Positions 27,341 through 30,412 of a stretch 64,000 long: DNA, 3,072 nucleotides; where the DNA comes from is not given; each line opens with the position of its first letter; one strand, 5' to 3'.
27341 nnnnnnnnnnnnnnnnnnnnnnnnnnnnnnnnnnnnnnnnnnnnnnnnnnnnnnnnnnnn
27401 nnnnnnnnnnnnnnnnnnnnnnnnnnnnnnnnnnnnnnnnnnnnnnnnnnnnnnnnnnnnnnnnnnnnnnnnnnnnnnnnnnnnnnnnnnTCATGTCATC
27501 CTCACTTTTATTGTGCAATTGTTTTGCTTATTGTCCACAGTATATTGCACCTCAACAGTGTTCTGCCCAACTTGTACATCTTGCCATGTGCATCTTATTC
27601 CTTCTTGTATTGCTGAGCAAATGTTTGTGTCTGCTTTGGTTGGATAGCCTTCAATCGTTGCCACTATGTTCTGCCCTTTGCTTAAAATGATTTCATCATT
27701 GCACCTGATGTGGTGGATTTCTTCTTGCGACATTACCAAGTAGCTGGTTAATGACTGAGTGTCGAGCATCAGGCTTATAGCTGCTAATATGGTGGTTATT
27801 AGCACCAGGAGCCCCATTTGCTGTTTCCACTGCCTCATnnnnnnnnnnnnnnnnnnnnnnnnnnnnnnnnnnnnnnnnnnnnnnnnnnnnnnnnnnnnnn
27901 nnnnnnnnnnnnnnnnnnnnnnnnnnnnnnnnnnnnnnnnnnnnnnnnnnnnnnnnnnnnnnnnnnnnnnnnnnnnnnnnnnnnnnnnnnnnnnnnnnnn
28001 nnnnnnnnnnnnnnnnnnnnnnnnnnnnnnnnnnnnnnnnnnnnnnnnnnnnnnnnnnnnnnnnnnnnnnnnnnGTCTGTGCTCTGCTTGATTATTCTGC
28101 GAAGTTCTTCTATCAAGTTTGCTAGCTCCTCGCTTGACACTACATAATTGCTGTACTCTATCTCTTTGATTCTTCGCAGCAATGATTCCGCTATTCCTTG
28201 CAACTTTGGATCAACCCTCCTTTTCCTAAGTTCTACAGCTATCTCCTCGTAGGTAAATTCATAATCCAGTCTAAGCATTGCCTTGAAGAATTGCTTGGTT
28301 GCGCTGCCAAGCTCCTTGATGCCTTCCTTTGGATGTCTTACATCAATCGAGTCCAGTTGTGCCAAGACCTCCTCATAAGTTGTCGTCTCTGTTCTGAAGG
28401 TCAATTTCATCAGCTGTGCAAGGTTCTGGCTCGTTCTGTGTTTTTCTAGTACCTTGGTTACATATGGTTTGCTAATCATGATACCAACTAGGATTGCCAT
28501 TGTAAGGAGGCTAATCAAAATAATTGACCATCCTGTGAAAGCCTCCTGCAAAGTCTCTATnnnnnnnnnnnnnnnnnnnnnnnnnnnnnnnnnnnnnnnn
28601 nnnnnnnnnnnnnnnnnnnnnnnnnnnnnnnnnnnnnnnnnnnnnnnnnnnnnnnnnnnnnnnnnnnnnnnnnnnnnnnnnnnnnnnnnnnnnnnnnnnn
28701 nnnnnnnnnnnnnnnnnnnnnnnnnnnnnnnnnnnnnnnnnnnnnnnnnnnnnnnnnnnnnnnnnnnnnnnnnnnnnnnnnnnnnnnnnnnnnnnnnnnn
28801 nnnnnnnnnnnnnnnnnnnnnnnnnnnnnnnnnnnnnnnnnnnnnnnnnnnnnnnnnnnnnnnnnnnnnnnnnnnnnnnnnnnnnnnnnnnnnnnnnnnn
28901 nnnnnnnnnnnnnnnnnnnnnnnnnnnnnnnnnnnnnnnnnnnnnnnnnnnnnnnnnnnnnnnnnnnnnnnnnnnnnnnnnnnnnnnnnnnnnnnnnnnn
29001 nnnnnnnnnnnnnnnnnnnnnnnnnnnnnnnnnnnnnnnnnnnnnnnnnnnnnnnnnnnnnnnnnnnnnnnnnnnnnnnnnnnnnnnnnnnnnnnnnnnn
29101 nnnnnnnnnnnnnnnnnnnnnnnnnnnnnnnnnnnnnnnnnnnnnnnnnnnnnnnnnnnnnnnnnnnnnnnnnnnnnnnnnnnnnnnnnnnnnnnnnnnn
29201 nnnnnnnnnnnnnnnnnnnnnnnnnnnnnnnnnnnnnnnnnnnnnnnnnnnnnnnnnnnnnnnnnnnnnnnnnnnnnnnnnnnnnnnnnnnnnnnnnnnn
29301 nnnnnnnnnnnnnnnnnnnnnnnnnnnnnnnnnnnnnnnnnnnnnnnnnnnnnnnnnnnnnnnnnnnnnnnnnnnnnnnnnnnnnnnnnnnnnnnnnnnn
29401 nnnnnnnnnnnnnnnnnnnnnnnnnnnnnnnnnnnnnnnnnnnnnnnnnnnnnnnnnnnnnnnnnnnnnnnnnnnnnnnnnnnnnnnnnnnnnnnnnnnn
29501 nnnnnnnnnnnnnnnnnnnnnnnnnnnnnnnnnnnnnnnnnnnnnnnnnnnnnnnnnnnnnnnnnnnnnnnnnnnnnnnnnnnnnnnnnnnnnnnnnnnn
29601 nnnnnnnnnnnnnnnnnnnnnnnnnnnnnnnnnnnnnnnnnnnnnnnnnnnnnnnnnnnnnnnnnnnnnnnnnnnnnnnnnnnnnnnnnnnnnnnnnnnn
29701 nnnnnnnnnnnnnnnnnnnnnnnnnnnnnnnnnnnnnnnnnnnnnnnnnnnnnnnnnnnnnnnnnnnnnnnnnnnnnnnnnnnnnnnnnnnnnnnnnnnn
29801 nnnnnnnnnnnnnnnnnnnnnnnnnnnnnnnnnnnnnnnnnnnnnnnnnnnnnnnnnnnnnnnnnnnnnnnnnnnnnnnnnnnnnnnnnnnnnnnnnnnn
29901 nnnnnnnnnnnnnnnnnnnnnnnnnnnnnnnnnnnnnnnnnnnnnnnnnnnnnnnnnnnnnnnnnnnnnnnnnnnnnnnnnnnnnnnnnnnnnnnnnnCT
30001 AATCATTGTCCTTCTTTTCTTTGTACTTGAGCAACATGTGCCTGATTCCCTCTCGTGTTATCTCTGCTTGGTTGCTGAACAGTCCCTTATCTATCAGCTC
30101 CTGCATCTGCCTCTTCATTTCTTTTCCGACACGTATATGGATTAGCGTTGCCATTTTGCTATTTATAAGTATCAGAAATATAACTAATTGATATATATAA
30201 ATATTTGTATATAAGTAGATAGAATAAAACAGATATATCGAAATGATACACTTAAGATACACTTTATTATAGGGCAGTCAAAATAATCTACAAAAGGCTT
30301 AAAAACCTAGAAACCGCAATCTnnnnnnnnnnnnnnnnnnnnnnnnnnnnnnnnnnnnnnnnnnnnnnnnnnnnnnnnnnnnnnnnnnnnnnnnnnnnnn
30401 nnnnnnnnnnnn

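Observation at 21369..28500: Cytoplasmic Tyr/Leu-repeat domain shared by the 723-aa surface protein tail and an adjacent soluble protein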

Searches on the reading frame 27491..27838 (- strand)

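Call 4: search_protein_families(library=pfam, proteins=[window:27491-27838:-], max_evalue=1)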
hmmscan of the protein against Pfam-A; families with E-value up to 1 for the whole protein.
window:27491-27838:- (115 aa): 1 family
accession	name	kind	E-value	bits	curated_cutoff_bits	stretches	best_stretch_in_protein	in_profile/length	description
PF09581.16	Spore_III_AF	-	0.029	14.8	28.3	1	8-96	27-116/185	Stage III sporulation protein AF (Spore_III_AF)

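Call 80: search_protein_families(library=ncbifam, proteins=[window:27491-27838:-], max_evalue=0.01)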
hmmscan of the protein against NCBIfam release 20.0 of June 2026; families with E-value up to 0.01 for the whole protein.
window:27491-27838:- (115 aa): 0 families

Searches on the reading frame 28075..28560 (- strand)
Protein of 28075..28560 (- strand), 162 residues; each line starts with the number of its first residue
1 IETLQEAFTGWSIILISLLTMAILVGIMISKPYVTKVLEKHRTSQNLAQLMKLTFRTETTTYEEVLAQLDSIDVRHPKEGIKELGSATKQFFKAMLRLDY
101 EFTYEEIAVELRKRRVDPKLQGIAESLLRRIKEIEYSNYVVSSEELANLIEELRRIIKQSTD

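Call 72: search_protein_families(library=pfam, max_evalue=10, proteins=[window:28075-28560:-])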
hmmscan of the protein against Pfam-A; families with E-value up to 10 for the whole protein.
seq(162 aa): 5 families
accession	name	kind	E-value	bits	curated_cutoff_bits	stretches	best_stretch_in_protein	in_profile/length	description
PF05978.22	UNC-93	-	0.059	13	22.9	1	11-61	137-187/379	Ion channel regulatory protein UNC-93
PF04272.19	Phospholamban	-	0.066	13.1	25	1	4-27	28-51/52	Phospholamban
PF11337.13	DUF3139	-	0.084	13.9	27.3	1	11-56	4-44/83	Protein of unknown function (DUF3139)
PF01232.29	Mannitol_dh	-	0.21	12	27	1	8-97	22-107/199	Mannitol dehydrogenase Rossmann domain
PF14654.11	Epiglycanin_C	-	0.24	12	27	1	8-30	14-36/91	Mucin, cleavage site, TM and cytoplasmic tail region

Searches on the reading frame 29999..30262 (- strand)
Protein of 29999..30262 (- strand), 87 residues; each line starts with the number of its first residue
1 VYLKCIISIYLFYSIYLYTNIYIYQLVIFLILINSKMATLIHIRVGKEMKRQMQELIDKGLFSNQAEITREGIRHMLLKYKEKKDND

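Call 80: search_protein_families(library=ncbifam, proteins=[window:29999-30262:-], max_evalue=0.01)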
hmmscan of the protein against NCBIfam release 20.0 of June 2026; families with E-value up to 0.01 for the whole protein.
window:29999-30262:- (87 aa): 2 families
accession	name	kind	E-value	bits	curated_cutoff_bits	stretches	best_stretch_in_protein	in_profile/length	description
TIGR02606.1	antidote_CC2985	hypoth_equivalog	0.00052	20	46.2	1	42-76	3-37/70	type II toxin-antitoxin system ParD family antitoxin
NF058555.1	TransRegCdrSHalo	equivalog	0.004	17.1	100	1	43-84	6-47/61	transcriptional regulator CdrS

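Call 84: search_protein_families(library=pfam, proteins=[window:29999-30262:-], max_evalue=0.01)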
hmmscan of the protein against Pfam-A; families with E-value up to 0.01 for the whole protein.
window:29999-30262:- (87 aa): 0 families
